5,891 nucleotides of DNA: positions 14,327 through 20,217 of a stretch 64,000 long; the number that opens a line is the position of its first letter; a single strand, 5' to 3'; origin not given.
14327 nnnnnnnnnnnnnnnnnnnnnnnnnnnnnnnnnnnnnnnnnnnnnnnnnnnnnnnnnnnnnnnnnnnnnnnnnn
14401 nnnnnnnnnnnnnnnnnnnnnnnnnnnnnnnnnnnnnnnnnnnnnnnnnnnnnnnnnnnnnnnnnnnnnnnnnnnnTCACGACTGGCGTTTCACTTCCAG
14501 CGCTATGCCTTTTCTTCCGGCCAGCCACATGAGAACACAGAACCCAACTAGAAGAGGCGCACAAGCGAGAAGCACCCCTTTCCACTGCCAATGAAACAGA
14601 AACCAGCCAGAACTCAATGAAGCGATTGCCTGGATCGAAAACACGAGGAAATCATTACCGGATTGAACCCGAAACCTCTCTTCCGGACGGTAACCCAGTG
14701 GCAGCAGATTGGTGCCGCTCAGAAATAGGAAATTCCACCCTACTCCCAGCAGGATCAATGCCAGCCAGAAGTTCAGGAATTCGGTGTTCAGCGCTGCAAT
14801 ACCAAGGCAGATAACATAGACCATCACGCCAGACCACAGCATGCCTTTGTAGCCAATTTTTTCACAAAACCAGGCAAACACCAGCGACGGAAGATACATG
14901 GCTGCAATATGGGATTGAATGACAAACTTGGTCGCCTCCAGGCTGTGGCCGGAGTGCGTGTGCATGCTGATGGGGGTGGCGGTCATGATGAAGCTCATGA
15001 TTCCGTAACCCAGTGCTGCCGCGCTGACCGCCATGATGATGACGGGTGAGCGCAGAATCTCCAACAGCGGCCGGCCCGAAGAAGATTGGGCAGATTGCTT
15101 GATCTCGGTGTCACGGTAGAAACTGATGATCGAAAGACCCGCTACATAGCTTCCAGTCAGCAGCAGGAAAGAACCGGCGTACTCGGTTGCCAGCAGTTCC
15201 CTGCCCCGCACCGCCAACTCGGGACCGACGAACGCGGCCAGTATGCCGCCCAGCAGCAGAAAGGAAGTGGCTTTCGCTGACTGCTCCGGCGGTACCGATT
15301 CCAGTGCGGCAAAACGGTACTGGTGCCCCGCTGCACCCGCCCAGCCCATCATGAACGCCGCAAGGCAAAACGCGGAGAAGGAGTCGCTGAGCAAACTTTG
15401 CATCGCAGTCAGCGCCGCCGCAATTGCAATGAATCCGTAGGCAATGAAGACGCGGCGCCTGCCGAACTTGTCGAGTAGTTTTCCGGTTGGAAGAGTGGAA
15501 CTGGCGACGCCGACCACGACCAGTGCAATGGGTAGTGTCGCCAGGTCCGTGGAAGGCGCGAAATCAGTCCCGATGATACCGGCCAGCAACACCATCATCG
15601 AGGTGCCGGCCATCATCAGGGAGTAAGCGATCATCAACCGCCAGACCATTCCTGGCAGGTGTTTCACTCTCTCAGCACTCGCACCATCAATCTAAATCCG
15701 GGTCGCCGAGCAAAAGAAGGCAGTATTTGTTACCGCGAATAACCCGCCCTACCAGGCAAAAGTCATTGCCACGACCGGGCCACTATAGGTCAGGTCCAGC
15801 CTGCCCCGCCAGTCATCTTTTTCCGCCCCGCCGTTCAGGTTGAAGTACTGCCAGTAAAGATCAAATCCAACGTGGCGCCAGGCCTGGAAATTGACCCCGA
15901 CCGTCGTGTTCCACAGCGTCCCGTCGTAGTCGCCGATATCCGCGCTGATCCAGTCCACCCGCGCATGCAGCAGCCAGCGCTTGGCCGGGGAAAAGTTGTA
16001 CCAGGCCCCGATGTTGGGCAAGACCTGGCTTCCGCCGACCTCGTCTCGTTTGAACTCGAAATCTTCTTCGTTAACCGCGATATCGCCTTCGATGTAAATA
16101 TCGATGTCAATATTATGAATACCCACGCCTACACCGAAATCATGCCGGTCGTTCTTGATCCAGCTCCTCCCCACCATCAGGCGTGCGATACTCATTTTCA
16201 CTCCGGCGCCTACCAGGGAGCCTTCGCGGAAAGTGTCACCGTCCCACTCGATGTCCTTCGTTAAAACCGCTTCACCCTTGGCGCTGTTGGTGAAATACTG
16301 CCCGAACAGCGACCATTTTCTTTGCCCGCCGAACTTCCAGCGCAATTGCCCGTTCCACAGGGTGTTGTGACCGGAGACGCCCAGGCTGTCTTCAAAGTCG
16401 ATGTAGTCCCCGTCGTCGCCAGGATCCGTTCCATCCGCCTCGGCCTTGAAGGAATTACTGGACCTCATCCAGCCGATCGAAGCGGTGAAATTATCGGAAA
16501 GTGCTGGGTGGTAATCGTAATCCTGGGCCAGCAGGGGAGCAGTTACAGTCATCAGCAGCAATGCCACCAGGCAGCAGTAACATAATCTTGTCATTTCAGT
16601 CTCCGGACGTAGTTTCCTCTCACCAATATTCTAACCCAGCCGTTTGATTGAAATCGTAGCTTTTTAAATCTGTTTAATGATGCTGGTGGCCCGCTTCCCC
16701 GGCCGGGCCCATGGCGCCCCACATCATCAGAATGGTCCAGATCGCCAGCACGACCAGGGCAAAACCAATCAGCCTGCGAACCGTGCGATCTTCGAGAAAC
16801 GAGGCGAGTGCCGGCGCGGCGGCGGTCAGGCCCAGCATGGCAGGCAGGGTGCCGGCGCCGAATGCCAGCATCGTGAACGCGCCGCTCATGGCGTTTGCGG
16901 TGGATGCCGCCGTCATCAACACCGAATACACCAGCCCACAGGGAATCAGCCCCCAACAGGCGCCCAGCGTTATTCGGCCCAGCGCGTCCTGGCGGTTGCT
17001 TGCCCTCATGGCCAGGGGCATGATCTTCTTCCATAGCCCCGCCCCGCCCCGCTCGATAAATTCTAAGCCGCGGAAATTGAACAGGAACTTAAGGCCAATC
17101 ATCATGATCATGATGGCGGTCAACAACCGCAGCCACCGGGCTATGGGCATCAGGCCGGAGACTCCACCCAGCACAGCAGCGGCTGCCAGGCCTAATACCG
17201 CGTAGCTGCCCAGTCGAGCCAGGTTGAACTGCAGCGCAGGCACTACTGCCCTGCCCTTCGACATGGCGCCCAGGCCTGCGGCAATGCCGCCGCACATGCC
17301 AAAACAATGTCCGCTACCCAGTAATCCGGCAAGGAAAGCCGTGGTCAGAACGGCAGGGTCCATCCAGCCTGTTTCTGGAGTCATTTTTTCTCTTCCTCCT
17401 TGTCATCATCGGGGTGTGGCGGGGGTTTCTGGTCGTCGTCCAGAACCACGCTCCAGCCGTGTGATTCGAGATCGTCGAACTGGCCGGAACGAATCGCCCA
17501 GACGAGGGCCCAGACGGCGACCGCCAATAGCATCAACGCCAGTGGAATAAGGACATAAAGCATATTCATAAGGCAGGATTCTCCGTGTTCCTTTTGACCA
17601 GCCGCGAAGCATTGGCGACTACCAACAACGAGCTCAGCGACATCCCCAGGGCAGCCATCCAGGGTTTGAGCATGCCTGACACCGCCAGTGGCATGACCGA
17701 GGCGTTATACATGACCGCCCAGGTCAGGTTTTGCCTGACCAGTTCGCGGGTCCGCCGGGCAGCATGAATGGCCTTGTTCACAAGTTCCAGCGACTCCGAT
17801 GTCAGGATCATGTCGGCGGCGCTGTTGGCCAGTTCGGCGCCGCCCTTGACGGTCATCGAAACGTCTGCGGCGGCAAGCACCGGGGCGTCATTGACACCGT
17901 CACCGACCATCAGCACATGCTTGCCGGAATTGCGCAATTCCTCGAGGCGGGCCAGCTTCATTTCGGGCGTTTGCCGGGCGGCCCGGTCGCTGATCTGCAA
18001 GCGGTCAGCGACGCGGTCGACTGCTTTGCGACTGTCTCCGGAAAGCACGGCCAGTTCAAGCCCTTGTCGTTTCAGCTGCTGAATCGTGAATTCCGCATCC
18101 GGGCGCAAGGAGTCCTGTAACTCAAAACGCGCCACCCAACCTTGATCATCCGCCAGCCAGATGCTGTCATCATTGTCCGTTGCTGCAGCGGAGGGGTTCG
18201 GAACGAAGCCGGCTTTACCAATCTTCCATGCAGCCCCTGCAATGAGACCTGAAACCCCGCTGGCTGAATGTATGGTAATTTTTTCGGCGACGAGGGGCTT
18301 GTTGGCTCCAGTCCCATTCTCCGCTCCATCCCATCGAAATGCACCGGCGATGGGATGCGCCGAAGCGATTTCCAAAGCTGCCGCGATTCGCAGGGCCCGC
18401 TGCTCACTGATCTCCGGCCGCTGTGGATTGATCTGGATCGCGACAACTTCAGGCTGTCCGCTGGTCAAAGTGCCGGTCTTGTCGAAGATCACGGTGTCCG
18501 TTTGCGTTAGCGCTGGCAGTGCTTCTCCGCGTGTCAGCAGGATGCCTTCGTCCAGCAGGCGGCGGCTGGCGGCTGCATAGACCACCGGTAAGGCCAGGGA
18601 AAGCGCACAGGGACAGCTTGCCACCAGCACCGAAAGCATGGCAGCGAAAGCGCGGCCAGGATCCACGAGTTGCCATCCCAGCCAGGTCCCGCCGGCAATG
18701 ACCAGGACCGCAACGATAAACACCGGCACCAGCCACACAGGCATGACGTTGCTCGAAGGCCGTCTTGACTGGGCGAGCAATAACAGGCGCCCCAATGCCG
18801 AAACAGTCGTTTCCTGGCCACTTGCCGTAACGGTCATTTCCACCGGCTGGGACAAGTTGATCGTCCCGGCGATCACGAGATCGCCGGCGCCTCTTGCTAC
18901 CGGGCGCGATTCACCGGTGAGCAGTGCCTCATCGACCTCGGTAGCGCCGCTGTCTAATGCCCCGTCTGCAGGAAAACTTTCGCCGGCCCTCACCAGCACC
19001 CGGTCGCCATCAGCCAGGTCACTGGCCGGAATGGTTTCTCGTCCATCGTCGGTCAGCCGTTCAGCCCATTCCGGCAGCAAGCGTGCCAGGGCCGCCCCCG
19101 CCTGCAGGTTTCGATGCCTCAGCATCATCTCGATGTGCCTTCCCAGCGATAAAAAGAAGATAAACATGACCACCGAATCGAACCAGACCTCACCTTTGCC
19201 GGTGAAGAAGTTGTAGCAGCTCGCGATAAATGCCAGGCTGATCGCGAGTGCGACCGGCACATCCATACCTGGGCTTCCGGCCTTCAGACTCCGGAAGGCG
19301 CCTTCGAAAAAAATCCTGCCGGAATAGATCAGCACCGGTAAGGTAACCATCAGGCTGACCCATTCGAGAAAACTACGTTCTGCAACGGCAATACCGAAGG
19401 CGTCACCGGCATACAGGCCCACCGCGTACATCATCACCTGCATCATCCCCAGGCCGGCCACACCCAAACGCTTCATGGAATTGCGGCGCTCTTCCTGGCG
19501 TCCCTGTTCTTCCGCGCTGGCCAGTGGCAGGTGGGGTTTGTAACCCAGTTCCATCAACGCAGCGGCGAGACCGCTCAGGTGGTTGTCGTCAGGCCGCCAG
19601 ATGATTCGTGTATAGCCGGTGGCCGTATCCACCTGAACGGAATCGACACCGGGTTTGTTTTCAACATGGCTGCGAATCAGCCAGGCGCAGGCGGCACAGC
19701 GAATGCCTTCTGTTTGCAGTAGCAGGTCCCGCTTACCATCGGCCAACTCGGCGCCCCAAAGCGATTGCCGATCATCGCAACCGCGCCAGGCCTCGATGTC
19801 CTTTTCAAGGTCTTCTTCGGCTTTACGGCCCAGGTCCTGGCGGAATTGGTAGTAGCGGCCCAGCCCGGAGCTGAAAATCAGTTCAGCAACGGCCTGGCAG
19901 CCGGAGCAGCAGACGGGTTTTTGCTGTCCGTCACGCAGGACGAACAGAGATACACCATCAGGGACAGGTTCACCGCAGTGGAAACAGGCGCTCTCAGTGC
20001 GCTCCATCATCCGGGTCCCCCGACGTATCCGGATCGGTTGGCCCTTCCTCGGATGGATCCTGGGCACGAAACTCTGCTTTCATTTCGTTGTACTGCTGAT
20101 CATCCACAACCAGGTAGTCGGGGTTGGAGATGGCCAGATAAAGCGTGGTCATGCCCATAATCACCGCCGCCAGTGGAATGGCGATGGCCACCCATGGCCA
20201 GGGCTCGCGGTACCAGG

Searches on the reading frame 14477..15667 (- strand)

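Call 10: search_protein_families(library=ncbifam, proteins=[window:14477-15667:-], max_evalue=0.00001)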
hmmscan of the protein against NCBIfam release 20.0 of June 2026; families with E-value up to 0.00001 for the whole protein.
window:14477-15667:- (396 aa): 2 families
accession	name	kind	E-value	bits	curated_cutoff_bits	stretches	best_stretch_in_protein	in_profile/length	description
TIGR00710.1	efflux_Bcr_CflA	subfamily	3.2e-07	30.1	200.9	1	8-308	7-305/385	Bcr/CflA family efflux MFS transporter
TIGR00883.1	2A0106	subfamily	5e-07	29.1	443.45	0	44-114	264-335/400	metabolite/H+ symporter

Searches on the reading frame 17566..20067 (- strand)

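Call 10: search_protein_families(library=ncbifam, proteins=[window:17566-20067:-], max_evalue=0.00001)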
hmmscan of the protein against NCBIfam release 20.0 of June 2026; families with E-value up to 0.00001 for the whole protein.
window:17566-20067:- (833 aa): 20 families
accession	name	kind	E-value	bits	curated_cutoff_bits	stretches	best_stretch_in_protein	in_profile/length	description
TIGR01525.1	ATPase-IB_hvy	subfamily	3.6e-140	468.5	346.25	1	268-823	1-560/560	heavy metal translocating P-type ATPase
TIGR01511.1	ATPase-IB1_Cu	subfamily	4.2e-131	438.5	397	1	250-823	2-541/542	copper-translocating P-type ATPase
TIGR01512.1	ATPase-IB2_Cd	subfamily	1.6e-100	337.1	313.5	2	295-605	18-307/494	cadmium family heavy metal-translocating P-type ATPase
NF007952.0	PRK10671.1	equivalog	2.2e-98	330.5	1316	1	113-825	105-833/838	copper-exporting P-type ATPase CopA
NF008262.1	PRK11033.1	equivalog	9.1e-80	269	1005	1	117-826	45-730/731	zinc/cadmium/mercury/lead-transporting ATPase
NF033775.1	P_type_ZntA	exception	9.6e-74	249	1240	1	115-826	50-731/732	Zn(II)/Cd(II)/Pb(II) translocating P-type ATPase ZntA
TIGR01494.1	ATPase_P-type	subfamily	3e-68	230.4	62.3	2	303-549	3-237/478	HAD-IC family P-type ATPase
TIGR01647.1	ATPase-IIIA_H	equivalog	2e-42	145.3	615.5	2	272-548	38-311/755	plasma-membrane proton-efflux P-type ATPase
TIGR01497.1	kdpB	equivalog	8.5e-38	129.9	527.9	2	332-538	104-314/675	potassium-transporting ATPase subunit KdpB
NF010609.0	PRK14010.1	equivalog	6.3e-27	94.1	1323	2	305-538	75-313/673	K(+)-transporting ATPase subunit B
TIGR01522.1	ATPase-IIA2_Ca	equivalog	3.7e-24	84.6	798.3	2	690-778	562-651/854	calcium-transporting P-type ATPase, PMR1-type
TIGR01657.1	P-ATPase-V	hypoth_equivalog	3.2e-23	81.3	618.25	2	469-552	394-477/1055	ATP13A2 family polyamine export P-type ATPase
TIGR01517.1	ATPase-IIB_Ca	equivalog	8e-23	80.5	507.05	2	685-790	600-702/882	calcium-translocating P-type ATPase, PMCA-type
TIGR01523.1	ATPase-IID_K-Na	equivalog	4.1e-19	67.7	645.05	1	694-779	670-756/997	potassium/sodium efflux P-type ATPase, fungal-type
TIGR01106.1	ATPase-IIC_X-K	subfamily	5.4e-18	64.3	946.1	2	327-541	135-362/997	Na,H/K antiporter P-type ATPase subunit alpha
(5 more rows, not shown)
